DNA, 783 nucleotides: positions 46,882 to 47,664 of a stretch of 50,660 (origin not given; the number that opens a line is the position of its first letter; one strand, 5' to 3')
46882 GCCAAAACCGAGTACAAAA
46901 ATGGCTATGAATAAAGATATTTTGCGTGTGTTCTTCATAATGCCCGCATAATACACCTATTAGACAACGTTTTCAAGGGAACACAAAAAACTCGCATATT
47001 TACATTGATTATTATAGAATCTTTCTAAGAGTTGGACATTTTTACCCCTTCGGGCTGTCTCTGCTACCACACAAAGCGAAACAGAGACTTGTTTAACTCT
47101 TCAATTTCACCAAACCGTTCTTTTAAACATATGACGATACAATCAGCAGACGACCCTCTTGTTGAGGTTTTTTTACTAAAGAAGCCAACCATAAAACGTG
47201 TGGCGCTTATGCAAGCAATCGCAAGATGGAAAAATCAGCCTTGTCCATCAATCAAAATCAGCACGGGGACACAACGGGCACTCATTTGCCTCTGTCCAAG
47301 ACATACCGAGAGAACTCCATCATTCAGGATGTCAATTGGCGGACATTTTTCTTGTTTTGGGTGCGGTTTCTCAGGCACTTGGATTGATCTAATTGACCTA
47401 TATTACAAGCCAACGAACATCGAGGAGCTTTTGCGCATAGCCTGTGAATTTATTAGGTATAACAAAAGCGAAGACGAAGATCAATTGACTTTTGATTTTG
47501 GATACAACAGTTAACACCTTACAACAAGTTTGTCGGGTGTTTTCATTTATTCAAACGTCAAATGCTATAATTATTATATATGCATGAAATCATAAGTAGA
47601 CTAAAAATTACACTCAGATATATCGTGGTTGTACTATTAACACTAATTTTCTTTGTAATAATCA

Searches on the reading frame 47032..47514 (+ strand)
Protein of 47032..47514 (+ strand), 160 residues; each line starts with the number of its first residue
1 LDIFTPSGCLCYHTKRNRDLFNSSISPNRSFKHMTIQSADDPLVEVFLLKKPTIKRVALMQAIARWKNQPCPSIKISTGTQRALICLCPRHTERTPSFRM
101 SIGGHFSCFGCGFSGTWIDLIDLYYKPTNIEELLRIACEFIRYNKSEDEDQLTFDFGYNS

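Call 19: search_protein_families(library=pfam, proteins=[window:47032-47514:+], max_evalue=0.000001)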
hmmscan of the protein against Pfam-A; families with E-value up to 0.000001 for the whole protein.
window:47032-47514:+ (160 aa): 1 family
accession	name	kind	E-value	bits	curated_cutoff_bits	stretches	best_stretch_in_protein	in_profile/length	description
PF01807.25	Zn_ribbon_DnaG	-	6.4e-09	36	24.9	1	82-128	30-77/98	CHC2 zinc finger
